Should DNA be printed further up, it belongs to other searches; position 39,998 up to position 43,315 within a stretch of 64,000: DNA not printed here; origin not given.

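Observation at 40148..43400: Decayed gene-transfer-agent/prophage remnant: terminase N-terminus fused in frame to a GTA TIM-barrel tail protein, preceded by tandem 12-mer repeats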

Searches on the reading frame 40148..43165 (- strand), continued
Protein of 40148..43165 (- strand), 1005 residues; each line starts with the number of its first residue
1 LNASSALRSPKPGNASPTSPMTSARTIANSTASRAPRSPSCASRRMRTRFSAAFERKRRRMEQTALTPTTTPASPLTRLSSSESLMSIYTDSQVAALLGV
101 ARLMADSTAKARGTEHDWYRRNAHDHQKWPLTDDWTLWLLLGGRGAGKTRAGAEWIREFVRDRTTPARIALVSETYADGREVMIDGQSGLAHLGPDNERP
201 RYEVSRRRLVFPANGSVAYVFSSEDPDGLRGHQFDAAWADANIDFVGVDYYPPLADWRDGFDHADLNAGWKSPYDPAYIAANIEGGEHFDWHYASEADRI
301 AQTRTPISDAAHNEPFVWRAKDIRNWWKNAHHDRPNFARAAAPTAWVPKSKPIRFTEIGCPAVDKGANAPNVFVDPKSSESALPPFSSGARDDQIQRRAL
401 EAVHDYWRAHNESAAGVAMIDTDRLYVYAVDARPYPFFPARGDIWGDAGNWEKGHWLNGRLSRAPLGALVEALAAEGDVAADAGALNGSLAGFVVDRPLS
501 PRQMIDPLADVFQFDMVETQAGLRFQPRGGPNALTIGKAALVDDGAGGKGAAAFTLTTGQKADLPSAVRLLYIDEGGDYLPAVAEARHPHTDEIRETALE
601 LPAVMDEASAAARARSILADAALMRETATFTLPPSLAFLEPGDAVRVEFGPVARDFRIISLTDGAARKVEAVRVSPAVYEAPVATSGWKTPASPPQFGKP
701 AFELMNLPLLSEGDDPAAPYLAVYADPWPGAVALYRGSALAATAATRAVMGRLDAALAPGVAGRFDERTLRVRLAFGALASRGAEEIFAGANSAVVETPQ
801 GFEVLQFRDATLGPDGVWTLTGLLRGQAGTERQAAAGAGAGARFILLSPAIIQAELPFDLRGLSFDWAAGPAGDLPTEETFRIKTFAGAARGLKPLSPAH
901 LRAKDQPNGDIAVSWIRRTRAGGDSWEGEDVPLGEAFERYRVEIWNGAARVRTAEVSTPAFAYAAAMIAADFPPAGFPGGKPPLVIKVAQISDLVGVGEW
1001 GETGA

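Call 16: find_encoding_contigs(protein=P0006, flank=10000, max_places=2)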
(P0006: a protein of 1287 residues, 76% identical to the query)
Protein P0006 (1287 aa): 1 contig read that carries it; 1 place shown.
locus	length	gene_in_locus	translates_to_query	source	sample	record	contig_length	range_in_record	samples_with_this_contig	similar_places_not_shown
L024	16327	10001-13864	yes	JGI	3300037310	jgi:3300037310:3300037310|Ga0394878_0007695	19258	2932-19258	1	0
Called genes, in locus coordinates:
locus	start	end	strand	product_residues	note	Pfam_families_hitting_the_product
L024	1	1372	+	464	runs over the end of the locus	PF03237:Terminase_6N, PF17289:Terminase_6C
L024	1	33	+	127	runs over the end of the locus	-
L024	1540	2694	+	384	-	PF04860:Phage_portal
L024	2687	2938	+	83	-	-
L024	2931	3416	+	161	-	PF04586:Peptidase_S78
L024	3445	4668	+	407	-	PF05065:Phage_capsid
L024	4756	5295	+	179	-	PF24163:HCP (weak), PF05135:Phage_connect_1 (faint)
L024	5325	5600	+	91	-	PF05521:Phage_HCP (weak)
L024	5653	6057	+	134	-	PF11367:Tail_completion_gp17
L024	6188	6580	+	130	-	PF06199:Phage_tail_2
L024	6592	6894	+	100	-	PF11836:Phage_TAC_11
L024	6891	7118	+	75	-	PF09550:Phage_TAC_6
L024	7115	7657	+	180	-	PF09718:Tape_meas_lam_C (weak)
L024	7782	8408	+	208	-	PF09343:DUF2460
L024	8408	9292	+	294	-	PF09931:Phage_phiJL001_Gp84_N, PF09356:Phage_BR0599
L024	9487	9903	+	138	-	PF00877:NLPC_P60 (weak)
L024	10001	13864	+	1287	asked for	PF13547:GTA_TIM, PF13550:Phage-tail_3, PF23666:Rcc01698_C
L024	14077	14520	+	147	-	PF12728:HTH_17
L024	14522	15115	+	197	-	PF13470:PIN_3 (weak), PF26343:VapC50_C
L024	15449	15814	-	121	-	-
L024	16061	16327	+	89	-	?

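Call 20: find_encoding_contigs(protein=P0112, flank=10000, max_places=2)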
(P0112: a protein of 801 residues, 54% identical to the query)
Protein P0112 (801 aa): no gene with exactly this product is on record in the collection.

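Call 21: find_encoding_contigs(protein=P0039, flank=10000, max_places=2)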
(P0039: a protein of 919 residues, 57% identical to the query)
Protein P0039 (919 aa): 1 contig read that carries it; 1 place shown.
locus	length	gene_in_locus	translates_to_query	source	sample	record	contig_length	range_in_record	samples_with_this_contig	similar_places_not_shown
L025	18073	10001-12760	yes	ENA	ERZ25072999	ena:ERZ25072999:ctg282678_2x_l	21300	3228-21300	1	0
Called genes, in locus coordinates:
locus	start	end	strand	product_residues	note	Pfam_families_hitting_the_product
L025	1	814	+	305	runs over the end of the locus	PF13330:Mucin2_WxxW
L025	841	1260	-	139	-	PF14248:DUF4345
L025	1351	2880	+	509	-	PF02518:HATPase_c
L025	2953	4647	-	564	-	PF04389:Peptidase_M28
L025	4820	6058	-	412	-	PF01979:Amidohydro_1, PF07969:Amidohydro_3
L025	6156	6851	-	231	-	PF12833:HTH_18, PF00165:HTH_AraC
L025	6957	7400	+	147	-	PF03692:CxxCxxCC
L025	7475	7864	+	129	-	PF03544:TonB_C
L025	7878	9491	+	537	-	PF13676:TIR_2, PF13428:TPR_14 (faint), PF07719:TPR_2 (faint), PF13424:TPR_12 (faint), PF00515:TPR_1 (faint), PF13414:TPR_11 (faint), PF13432:TPR_16 (weak), PF14559:TPR_19 (weak), +2 more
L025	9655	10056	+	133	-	-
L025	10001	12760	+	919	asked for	PF03237:Terminase_6N, PF13547:GTA_TIM, PF13550:Phage-tail_3, PF23666:Rcc01698_C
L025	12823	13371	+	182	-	-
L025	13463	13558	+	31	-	-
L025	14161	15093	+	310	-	PF00226:DnaJ, PF01556:DnaJ_C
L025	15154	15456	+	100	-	-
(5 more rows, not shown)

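Call 22: find_encoding_contigs(protein=P0018, flank=10000, max_places=2)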
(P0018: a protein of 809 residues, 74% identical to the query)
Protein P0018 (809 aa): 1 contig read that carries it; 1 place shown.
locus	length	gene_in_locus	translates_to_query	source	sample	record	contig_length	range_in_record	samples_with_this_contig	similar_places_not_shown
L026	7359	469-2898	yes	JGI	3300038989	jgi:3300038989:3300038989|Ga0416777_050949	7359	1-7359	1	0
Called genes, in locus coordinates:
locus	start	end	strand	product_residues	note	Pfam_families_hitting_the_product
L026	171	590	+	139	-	-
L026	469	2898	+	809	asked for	PF03237:Terminase_6N, PF13547:GTA_TIM, PF13550:Phage-tail_3, PF23666:Rcc01698_C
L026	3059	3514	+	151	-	PF12728:HTH_17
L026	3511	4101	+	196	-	PF13470:PIN_3, PF26343:VapC50_C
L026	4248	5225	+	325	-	PF00226:DnaJ, PF01556:DnaJ_C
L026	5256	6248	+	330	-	PF00574:CLP_protease (weak), PF25145:NfeD1b_N, PF01343:Peptidase_S49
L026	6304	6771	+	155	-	PF01230:HIT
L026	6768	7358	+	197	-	?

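Call 38: search_solved_structures(query=window:40148-42910:-, max_evalue=0.01, show_alignments=2)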
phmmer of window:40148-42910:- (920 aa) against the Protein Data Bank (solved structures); distinct sequences matched with E-value up to 0.01: 2.
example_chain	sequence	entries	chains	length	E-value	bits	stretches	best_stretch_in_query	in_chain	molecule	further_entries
6tba_8A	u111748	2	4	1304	7.5e-152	510.6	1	142-913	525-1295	Uncharacterized protein | Putative gene transfer agent protein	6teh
8gtc_M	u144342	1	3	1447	8.1e-137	460.8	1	137-918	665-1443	Megatron protein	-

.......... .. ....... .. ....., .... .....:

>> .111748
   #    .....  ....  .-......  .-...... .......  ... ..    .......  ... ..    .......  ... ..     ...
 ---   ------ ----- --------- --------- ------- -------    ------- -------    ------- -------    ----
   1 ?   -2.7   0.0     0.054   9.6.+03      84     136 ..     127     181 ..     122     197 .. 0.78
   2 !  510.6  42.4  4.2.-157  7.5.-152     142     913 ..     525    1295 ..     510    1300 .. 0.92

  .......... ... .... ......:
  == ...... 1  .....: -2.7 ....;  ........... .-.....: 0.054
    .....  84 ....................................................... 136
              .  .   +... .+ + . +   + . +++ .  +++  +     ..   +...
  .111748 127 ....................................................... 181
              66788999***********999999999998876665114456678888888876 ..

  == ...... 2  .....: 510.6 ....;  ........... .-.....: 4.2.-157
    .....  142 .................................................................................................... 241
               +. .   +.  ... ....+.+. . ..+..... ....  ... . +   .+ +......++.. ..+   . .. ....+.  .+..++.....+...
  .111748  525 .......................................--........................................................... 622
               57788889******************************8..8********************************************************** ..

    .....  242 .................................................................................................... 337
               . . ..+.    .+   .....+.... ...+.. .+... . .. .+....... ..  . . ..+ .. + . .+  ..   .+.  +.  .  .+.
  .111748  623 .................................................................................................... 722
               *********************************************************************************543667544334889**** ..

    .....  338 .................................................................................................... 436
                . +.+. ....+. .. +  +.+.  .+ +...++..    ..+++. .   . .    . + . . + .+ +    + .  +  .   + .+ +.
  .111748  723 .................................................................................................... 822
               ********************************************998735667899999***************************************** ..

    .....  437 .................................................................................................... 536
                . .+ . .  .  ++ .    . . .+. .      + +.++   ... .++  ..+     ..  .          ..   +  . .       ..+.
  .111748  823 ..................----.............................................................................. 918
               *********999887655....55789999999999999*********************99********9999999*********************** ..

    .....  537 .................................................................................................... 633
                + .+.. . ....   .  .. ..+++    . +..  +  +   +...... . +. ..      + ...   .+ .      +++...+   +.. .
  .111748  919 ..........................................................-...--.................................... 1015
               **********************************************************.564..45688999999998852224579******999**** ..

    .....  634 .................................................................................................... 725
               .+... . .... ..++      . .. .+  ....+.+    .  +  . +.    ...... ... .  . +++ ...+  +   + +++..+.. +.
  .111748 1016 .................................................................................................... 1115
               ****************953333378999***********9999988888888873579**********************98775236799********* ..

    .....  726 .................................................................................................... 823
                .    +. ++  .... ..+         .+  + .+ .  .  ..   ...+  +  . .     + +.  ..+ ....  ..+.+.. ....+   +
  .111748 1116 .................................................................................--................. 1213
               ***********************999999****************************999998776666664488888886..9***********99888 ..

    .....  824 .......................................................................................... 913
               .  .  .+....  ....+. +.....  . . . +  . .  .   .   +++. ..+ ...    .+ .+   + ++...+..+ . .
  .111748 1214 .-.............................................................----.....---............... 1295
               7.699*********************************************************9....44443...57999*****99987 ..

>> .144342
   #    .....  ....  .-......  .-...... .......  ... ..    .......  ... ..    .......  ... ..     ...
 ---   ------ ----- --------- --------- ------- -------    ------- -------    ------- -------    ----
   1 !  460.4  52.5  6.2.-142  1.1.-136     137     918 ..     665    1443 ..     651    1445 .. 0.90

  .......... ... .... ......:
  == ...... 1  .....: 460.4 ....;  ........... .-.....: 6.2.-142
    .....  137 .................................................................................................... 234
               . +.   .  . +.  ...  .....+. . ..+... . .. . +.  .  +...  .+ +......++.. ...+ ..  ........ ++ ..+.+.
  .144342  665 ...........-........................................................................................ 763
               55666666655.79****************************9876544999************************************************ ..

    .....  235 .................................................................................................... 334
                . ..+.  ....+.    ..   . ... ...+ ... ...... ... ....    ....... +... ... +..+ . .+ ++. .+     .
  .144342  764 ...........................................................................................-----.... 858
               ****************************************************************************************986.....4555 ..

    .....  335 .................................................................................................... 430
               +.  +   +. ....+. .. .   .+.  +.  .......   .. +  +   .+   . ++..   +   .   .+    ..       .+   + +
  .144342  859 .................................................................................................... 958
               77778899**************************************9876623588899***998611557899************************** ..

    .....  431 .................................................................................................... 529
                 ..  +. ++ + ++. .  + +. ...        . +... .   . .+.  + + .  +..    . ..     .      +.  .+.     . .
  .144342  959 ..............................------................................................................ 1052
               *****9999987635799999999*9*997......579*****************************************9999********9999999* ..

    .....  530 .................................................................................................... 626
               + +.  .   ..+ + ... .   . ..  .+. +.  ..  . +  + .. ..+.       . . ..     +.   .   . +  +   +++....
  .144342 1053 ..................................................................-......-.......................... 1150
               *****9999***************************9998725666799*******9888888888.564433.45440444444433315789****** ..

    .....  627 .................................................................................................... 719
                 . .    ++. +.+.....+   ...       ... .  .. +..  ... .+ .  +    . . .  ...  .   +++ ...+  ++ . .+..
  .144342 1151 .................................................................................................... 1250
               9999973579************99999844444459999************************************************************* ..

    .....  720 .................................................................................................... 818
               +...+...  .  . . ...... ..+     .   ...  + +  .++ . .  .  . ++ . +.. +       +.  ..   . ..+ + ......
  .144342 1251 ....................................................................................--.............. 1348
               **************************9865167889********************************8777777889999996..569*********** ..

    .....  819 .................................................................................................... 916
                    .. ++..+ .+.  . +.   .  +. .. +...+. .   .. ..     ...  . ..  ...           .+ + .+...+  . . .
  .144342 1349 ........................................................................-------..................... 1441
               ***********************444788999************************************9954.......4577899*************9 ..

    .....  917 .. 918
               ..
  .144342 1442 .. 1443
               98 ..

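Call 62: search_protein_families(library=ncbifam, proteins=[window:40148-42910:-], max_evalue=0.001)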
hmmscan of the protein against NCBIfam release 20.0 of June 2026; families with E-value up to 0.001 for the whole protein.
window:40148-42910:- (920 aa): 1 family
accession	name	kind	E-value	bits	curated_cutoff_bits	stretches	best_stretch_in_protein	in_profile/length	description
NF048004.1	GTA_megatron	equivalog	4.6e-254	846.3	800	1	143-915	519-1294/1299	baseplate multidomain protein megatron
